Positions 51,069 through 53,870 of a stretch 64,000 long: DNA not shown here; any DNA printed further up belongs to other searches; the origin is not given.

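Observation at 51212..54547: Uncharacterised ABC module inside the LPS/OM cluster: a 4-TM protein with a ~690-aa extracytoplasmic domain ending in an importer-type EAA coupling loop, plus a GlnQ/HisP-like ATPase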

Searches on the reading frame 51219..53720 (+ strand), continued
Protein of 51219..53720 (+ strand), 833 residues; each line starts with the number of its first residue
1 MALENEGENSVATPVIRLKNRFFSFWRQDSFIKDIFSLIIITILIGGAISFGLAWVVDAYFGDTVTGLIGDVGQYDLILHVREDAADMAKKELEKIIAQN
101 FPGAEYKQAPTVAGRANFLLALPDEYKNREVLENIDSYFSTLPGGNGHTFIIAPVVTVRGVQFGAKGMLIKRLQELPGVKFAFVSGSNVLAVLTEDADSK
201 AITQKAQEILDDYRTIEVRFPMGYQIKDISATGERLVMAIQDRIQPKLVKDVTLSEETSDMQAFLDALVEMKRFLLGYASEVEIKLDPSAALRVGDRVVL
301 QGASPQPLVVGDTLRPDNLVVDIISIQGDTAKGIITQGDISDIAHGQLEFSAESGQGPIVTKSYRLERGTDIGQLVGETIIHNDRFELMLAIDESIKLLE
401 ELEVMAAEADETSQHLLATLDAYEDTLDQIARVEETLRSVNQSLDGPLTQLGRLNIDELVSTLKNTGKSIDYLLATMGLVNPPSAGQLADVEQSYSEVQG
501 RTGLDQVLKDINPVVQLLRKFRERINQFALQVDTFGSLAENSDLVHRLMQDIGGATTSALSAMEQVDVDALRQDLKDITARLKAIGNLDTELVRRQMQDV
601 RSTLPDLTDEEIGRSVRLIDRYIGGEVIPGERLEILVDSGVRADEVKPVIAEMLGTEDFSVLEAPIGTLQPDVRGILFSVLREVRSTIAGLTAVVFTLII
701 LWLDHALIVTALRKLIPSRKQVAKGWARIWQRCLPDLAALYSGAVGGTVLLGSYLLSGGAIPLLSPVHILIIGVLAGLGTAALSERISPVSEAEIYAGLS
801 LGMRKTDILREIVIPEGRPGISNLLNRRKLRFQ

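Call 30: search_protein_families(library=pfam, alignment_id=A3, max_evalue=1)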
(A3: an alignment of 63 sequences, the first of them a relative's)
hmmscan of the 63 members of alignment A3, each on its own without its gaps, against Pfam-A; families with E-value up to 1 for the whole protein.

A. member 1, P0001 (823 aa): 6 families
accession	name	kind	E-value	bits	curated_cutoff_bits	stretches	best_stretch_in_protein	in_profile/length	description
PF25655.1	Phi6_P8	-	0.021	15.3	27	0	381-425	64-108/143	Phi6 bacteriophage P8 capsid protein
PF05130.17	FlgN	-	0.025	15.5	30.5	1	368-445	29-108/147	FlgN protein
PF04513.17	Baculo_PEP_C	-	0.049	14.1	38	0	401-470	52-118/140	Baculovirus polyhedron envelope protein, PEP, C terminus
PF22128.2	Alp7A_like_C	-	0.096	12.9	22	1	538-592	3-59/156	Alp7A C-terminal domain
PF16746.10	BAR_3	-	0.27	11.3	31.7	0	480-603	19-114/235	BAR domain of APPL family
PF24615.2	Spectrin_Anc-1_2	-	0.34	11.6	28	0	526-574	44-92/105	Nuclear anchorage protein 1, spectrin repeat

B. families by the number of members that match (of 63 scanned): 179 families (the first 25 are shown)
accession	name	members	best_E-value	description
PF00528.27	BPD_transp_1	27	0.00027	Binding-protein-dependent transport system inner membrane component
PF00005.33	ABC_tran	6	2.3e-37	ABC transporter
PF13304.12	AAA_21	6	3.9e-10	AAA domain, putative AbiEii toxin, Type IV TA system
PF03193.22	RsgA_GTPase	6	0.00091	RsgA GTPase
PF03215.21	Rad17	6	0.0018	Rad17 P-loop domain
PF13401.12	AAA_22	6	0.0024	AAA domain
PF13191.12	AAA_16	5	8.2e-06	AAA ATPase domain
PF13555.12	AAA_29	5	0.0012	P-loop containing region of AAA domain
PF13521.12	AAA_28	5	0.017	AAA domain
PF24389.1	ORC-CDC6-like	5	0.025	ORC-CDC6-like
PF05729.18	NACHT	4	0.00032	NACHT domain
PF10046.14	BLOC1_2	4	0.0028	Biogenesis of lysosome-related organelles complex-1 subunit 2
PF04513.17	Baculo_PEP_C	4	0.0035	Baculovirus polyhedron envelope protein, PEP, C terminus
PF06810.17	Phage_scaffold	3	0.0012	Phage capsid assembly scaffolding protein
PF11887.13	Mce4_CUP1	3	0.0012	Cholesterol uptake porter CUP1 of Mce4, putative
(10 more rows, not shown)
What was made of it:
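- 53580..53717 (+): Residues 778-823: EAA-type coupling loop (three short helices) plus a 14-residue basic tail. The protein ends here, with no TM5 or TM6. Sub-threshold BPD_transp_1 hits in 27/63 members (call 30).
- Closest known: Type I ABC importers of the polar-amino-acid and MetNI kind. Same: 27/63 members give sub-threshold BPD_transp_1 hits (call 30).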

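Call 36: search_protein_families(library=ncbifam, proteins=[L007:14605-15324:+, L007:15358-16497:+, L007:12161-12898:+, L012:17422-18141:+, L012:18158-19243:+, L012:16113-16682:+, L012:16640-17422:+, L007:8806-9273:+, L007:9266-9904:+], max_evalue=0.00001)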
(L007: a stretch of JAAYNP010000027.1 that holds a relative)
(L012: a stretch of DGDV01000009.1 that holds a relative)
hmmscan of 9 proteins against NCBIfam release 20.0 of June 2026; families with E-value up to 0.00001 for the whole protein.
L007:14605-15324:+ (239 aa): 184 families (the best 25 are shown)
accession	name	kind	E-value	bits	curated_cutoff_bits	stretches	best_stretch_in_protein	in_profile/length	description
TIGR04406.1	LPS_export_lptB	equivalog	8.7e-105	349.3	240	1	4-238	3-238/239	LPS export ABC transporter ATP-binding protein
NF008144.0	PRK10895.1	equivalog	1.4e-87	293.1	381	1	3-238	4-240/241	LPS export ABC transporter ATP-binding protein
TIGR03410.1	urea_trans_UrtE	equivalog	3e-51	174.1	285.8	1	6-229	4-226/230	urea ABC transporter ATP-binding subunit UrtE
TIGR01188.1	drrA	subfamily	4.3e-49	167.4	312.45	1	10-223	1-212/302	daunorubicin resistance ABC transporter, ATP-binding protein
TIGR03864.1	PQQ_ABC_ATP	hypoth_equivalog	1.3e-46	159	302.25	1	5-227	4-224/236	ABC transporter, ATP-binding subunit, PQQ-dependent alcohol dehydrogenase system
NF033858.1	ABC2_perm_RbbA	equivalog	7.9e-45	153.1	1050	1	2-228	266-490/909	ribosome-associated ATPase/putative transporter RbbA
TIGR00968.1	3a0106s01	subfamily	2.1e-44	151.8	342.75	1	3-226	1-222/237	sulfate ABC transporter ATP-binding protein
TIGR03740.1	galliderm_ABC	subfamily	8e-42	143.4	309.75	1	6-218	4-207/223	lantibiotic protection ABC transporter ATP-binding subunit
TIGR03265.1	PhnT2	equivalog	2.7e-41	142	457.7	1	6-224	8-224/353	putative 2-aminoethylphosphonate ABC transporter ATP-binding protein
NF040840.2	tungstate_WtpC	equivalog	3.2e-41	141.8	440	1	14-225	12-221/347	tungstate ABC transporter ATP-binding protein WtpC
NF008626.0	PRK11614.1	equivalog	6.1e-41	140.4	441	1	9-234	12-236/237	high-affinity branched-chain amino acid ABC transporter ATP-binding protein LivF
NF006987.0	PRK09452.1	equivalog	6.2e-41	140.3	482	1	6-222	21-235/378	spermidine/putrescine ABC transporter ATP-binding protein PotA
TIGR01186.1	proV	subfamily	1.6e-40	139.4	326.6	1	11-225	2-220/363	betaine/proline/choline family ABC transporter ATP-binding protein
TIGR03522.1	GldA_ABC_ATP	equivalog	3.8e-40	138.2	402.6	1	1-234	1-231/301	gliding motility-associated ABC transporter ATP-binding subunit GldA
NF010060.0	PRK13537.1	equivalog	8.2e-40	136.6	521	1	6-222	19-233/314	nodulation factor ABC transporter ATP-binding protein NodI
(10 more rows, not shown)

L007:15358-16497:+ (379 aa): 0 families

L007:12161-12898:+ (245 aa): 189 families (the best 25 are shown)
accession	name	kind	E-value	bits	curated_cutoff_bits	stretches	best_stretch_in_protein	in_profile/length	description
NF008428.0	PRK11264.1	equivalog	2.7e-77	259.4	406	1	5-239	4-243/250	L-cystine ABC transporter ATP-binding protein TcyN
NF007027.0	PRK09493.1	equivalog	3.2e-75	252.6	379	1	5-239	2-235/240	glutamine ABC transporter ATP-binding protein GlnQ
TIGR01186.1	proV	subfamily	6.3e-72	242.7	326.6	1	13-239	2-229/363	betaine/proline/choline family ABC transporter ATP-binding protein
TIGR03005.1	ectoine_ehuA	equivalog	1e-67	228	345.4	1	7-242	3-249/252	ectoine/hydroxyectoine ABC transporter ATP-binding protein EhuA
TIGR02315.1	ABC_phnC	equivalog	4e-66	222.9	266.1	1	4-228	1-234/243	phosphonate ABC transporter ATP-binding protein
TIGR03265.1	PhnT2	equivalog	3.1e-64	217.4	457.7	1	2-234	2-229/353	putative 2-aminoethylphosphonate ABC transporter ATP-binding protein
TIGR00972.1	3a0107s01c2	equivalog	2.6e-62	210.4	343.2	1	5-239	2-242/248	phosphate ABC transporter ATP-binding protein PstB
NF008338.0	PRK11124.1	equivalog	8.5e-62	208.8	369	1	5-239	3-239/242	arginine ABC transporter ATP-binding protein ArtP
NF007908.0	PRK10619.1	equivalog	2.8e-61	207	466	1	5-235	6-247/257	histidine ABC transporter ATP-binding protein HisP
NF006987.0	PRK09452.1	equivalog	8e-58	195.9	482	1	3-233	16-241/378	spermidine/putrescine ABC transporter ATP-binding protein PotA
TIGR02314.1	ABC_MetN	equivalog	2.6e-57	194.4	499.7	1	13-241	13-242/343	methionine ABC transporter ATP-binding protein MetN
TIGR03415.1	ABC_choXWV_ATP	equivalog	4.8e-57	193.6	483.75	1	11-236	31-261/382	choline ABC transporter ATP-binding protein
TIGR00968.1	3a0106s01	subfamily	1.2e-55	188.7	342.75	1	6-234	2-225/237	sulfate ABC transporter ATP-binding protein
NF043075.1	MMSYN1_0197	equivalog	3.9e-55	187.2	550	1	4-234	2-227/341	spermidine/putrescine ABC transporter ATP-binding protein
NF008513.0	PRK11432.1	equivalog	1.2e-54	185.5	496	1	3-234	5-231/351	ferric ABC transporter ATP-binding protein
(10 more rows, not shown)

L012:17422-18141:+ (239 aa): 187 families (the best 25 are shown)
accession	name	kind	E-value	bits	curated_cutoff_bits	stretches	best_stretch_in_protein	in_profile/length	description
TIGR04406.1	LPS_export_lptB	equivalog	8.6e-107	355.9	240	1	4-239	3-239/239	LPS export ABC transporter ATP-binding protein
NF008144.0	PRK10895.1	equivalog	5.8e-87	291.1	381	1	4-238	5-240/241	LPS export ABC transporter ATP-binding protein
TIGR01188.1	drrA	subfamily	1e-51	176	312.45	1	10-223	1-212/302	daunorubicin resistance ABC transporter, ATP-binding protein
TIGR03410.1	urea_trans_UrtE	equivalog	2e-49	168.1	285.8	1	8-228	6-225/230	urea ABC transporter ATP-binding subunit UrtE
TIGR03864.1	PQQ_ABC_ATP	hypoth_equivalog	5.4e-48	163.5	302.25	1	3-228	2-225/236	ABC transporter, ATP-binding subunit, PQQ-dependent alcohol dehydrogenase system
NF008449.1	PRK11300.1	equivalog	4.6e-44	150.6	362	1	10-235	13-254/255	high-affinity branched-chain amino acid ABC transporter ATP-binding protein LivG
TIGR00968.1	3a0106s01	subfamily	8e-43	146.6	342.75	1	8-231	6-226/237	sulfate ABC transporter ATP-binding protein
NF010060.0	PRK13537.1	equivalog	1.1e-41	142.8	521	1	3-226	16-237/314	nodulation factor ABC transporter ATP-binding protein NodI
NF033858.1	ABC2_perm_RbbA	equivalog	4e-41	140.8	1050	1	2-229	266-491/909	ribosome-associated ATPase/putative transporter RbbA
TIGR03522.1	GldA_ABC_ATP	equivalog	4.2e-41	141.3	402.6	1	1-230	1-227/301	gliding motility-associated ABC transporter ATP-binding subunit GldA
TIGR03265.1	PhnT2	equivalog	6.8e-41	140.7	457.7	1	7-225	9-225/353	putative 2-aminoethylphosphonate ABC transporter ATP-binding protein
NF040840.2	tungstate_WtpC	equivalog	1.3e-40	139.7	440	1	7-224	6-220/347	tungstate ABC transporter ATP-binding protein WtpC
NF006987.0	PRK09452.1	equivalog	6.5e-40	137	482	1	4-223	19-236/378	spermidine/putrescine ABC transporter ATP-binding protein PotA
NF010059.0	PRK13536.1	equivalog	8.2e-40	136.6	549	1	2-225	43-264/342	nodulation factor ABC transporter ATP-binding protein NodI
TIGR03740.1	galliderm_ABC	subfamily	4.4e-39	134.5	309.75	1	7-221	5-210/223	lantibiotic protection ABC transporter ATP-binding subunit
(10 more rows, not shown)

L012:18158-19243:+ (361 aa): 2 families
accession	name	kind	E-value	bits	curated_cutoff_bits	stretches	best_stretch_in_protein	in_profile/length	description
TIGR04408.1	LptG_lptG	equivalog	4.1e-63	213.1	240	1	5-358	1-350/351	LPS export ABC transporter permease LptG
TIGR04407.1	LptF_YjgP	equivalog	5.1e-46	157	230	1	5-357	1-346/347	LPS export ABC transporter permease LptF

L012:16113-16682:+ (189 aa): 1 family
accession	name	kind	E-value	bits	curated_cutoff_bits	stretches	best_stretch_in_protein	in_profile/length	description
TIGR04409.1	LptC_YrbK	equivalog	7e-09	35.4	38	1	10-173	4-174/180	LPS export ABC transporter periplasmic protein LptC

L012:16640-17422:+ (260 aa): 1 family
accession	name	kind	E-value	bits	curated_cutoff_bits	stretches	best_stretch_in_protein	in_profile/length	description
TIGR03002.1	outer_YhbN_LptA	equivalog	2.3e-11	43.7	71.7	1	179-246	61-128/142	lipopolysaccharide transport periplasmic protein LptA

L007:8806-9273:+ (155 aa): 1 family
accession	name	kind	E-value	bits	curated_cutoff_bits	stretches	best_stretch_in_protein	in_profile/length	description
TIGR04409.1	LptC_YrbK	equivalog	6.1e-08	32.4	38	1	11-137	7-141/180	LPS export ABC transporter periplasmic protein LptC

L007:9266-9904:+ (212 aa): 1 family
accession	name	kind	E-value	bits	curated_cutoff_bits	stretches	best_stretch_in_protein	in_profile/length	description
TIGR03002.1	outer_YhbN_LptA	equivalog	5.6e-07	29.5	71.7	1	90-187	12-119/142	lipopolysaccharide transport periplasmic protein LptA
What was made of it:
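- On LptB (LPS export ATPase, TIGR04406): Separate proteins in L007 and L012 score 349-356 bits (call 36).
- Relatives have a separate genuine LptB at 349-356 bits against a cutoff of 240 (call 36).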

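Call 37: predict_structure(alignment_id=A2)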
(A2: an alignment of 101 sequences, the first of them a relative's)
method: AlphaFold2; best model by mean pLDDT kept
length: 823 residues; sequences in the alignment: 101
mean_pLDDT: 89.3   pTM: 0.65
mean pLDDT of the five models: 89.3, 89.0, 88.5, 88.0, 87.3
residues with pLDDT >= 90: 521; 70-90: 229; 50-70: 62; < 50: 11
segments of 3 or more residues with pLDDT < 50: 471-474
pLDDT, mean of each block of 10 residues (from residue 1): 67 73 95 98 96 93 96 98 98 98 97 98 97 97 96 96 98 97 96 98 97 88 97 98 79 88 94 96 96 95 97 97 96 73 57 94 97 90 90 85 85 88 87 74 78 88 77 50 53 69 85 88 68 79 87 87 86 85 91 92 94 75 96 98 96 97 90 96 98 97 82 72 83 98 98 98 98 97 96 95 95 96 85
secondary structure, 60 per line:
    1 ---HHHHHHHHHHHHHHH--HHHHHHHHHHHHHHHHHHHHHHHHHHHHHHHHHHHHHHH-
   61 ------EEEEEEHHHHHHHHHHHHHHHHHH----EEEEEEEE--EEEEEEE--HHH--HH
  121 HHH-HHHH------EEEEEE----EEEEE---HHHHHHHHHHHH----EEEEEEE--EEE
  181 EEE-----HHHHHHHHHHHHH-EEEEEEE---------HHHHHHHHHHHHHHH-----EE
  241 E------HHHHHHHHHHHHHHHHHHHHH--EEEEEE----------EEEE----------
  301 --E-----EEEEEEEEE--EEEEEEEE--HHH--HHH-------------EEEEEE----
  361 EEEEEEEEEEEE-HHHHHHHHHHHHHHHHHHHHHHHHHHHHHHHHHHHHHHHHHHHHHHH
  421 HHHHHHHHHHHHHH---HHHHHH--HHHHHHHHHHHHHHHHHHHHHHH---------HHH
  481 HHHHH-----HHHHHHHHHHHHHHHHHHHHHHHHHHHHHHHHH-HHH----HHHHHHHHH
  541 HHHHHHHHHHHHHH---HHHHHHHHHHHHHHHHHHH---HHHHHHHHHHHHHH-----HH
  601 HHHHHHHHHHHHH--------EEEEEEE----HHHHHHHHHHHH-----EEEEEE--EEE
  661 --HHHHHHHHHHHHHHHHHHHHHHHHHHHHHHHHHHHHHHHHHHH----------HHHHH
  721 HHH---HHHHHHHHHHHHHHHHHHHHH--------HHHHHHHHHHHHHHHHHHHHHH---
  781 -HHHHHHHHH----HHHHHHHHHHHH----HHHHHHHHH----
elements in order (helices of 4 or more, strands of 3 or more residues): H4-18 H21-59 E67-72 H73-90 E95-102 E105-111 H119-123 H125-128 E135-140 E145-149 H153-164 E169-175 E178-183 H189-201 E203-209 H219-233 E239-241 H248-268 E271-276 E287-290 E309-317 E320-327 E351-356 E361-372 H374-434 H438-443 H446-468 H478-485 H491-523 H532-554 H558-576 H580-593 H599-613 E622-628 H633-644 E650-655 E658-660 H663-705 H716-723 H727-747 H756-777 H782-790 H795-806 H811-819
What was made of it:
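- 51249..53720 (+): BIG gene: 823-aa membrane subunit of the ABC module (whole gene, including the stop codon). AlphaFold2 model with pLDDT 89.3 and pTM 0.65 (call 37).
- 51258..51425 (+): Residues 4-59: cytoplasmic amphipathic helix (4-18), then TM1 continuing as a long helix into the periplasm (21-59). DSSP on the model (call 37).
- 53088..53234 (+): Residues 614-662: conserved beta-alpha-beta-beta unit directly preceding TM2. Together with the unit that follows TM1, it has Porter-like connectivity. Call 37 (E622-628, H633-644, E650-655).
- On Type VII ABC transporter (MacB/FtsX family): The connectivity is present in the secondary structure of the model: H21-59 leads to E67-72/H73-90/E95-102, and E622-628/H633-644/E650-655 leads to H663-705 (call 37). 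A short helix (716-723) is predicted in that loop (call 37).
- Checked: The helical region spans 374-613 (call 37).
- Long helices 21-59 and 663-705, each joined directly to a beta-alpha-beta unit (call 37). FtsEX acts through coiled-coil partners, and here a helical arm is built in (call 37). A helical hairpin-like arm follows a beta domain, which recalls adaptor proteins (call 37). The structure prediction is confident (call 37).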

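Call 40: fold_search(model_id=the predicted structure, library=pdb)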
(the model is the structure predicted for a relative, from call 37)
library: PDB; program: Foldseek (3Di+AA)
matches with E <= 10: 1041; with E <= 0.001: 2
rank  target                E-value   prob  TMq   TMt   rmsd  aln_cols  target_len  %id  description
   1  5xap                  7.8e-05  0.38  0.08  0.09  54.1       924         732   10  Crystal structure of SecDF in I form (C2 space group) (released 2017-05-17)
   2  9mvz_D                1.1e-04  0.72  0.07  0.06  32.5       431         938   12  Tripartite complex of MmpL5-S5-AcpM from Mycolicibacterium smegmatis (released 2025-07-30)
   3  5xan_A                2.1e-03  0.16  0.09  0.09  52.2       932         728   10  Crystal structure of SecDF in I form (P212121 space group) (released 2017-05-17)
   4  8yr0_A                8.5e-03  0.16  0.10  0.08  40.5       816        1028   12  Cryo-EM Structure of AdeG from Acinetobacter baumannii (released 2025-01-01)
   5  2wcd_A                1.2e-02  0.85  0.10  0.25  40.0       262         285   15  Crystal structure of the assembled cytolysin A pore (released 2009-05-05)
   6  4tql_A                1.2e-02  0.60  0.08  0.20  40.6       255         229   11  Computationally designed three helix bundle (released 2014-10-15)
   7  5yei_A                1.4e-02  0.94  0.08  0.15  12.7       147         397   18  Mechanistic insight into the regulation of Pseudomonas aeruginosa aspartate kinase (released 2018-08-29)
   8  8i21_B                1.4e-02  0.41  0.06  0.18  37.0       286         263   15  Cryo-EM structure of 6-subunit Smc5/6 arm region (released 2024-06-26)
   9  2rop_MODEL_1_A        1.8e-02  0.87  0.06  0.32  16.1       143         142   12  Solution structure of domains 3 and 4 of human ATP7B (released 2008-10-21)
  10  8i4v_B                1.8e-02  0.54  0.08  0.22  36.0       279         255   15  Cryo-EM structure of 5-subunit Smc5/6 arm region (released 2024-06-26)
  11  4tql_B                2.1e-02  0.60  0.08  0.22  40.0       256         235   12  Computationally designed three helix bundle (released 2014-10-15)
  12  6mrt_A                2.2e-02  0.60  0.10  0.21  40.6       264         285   15  12-meric ClyA pore complex (released 2019-05-15)
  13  5yei_B                2.3e-02  0.94  0.09  0.34  12.7       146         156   17  Mechanistic insight into the regulation of Pseudomonas aeruginosa aspartate kinase (released 2018-08-29)
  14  2zho_A                2.5e-02  0.90  0.08  0.33  13.0       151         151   11  Crystal structure of the regulatory subunit of aspartate kinase from Thermus thermophilus (ligand free form) (released 2009-02-17)
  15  9a72_A                2.7e-02  0.66  0.13  0.28  28.2       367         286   12  Integrative model of YFMS-CHEW by crosslinking MS and deep learning (released 2024-09-18)
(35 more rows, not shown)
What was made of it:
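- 51426..51878 (+): Residues 60-210: two ferredoxin-like beta-alpha-beta units of fixed length (71 + 80 aa, essentially without length variation across the family). The first follows TM1 directly. Foldseek local matches to ACT and metal-binding ferredoxin-like domains and to RND/SecDF proteins (call 40).
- On Type VII ABC transporter (MacB/FtsX family): RND and SecDF proteins are the best whole-model hits (call 40).
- The best whole-model Foldseek hits are SecDF, MmpL and AcrB-type RND proteins, which carry porter-type subdomains (call 40).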
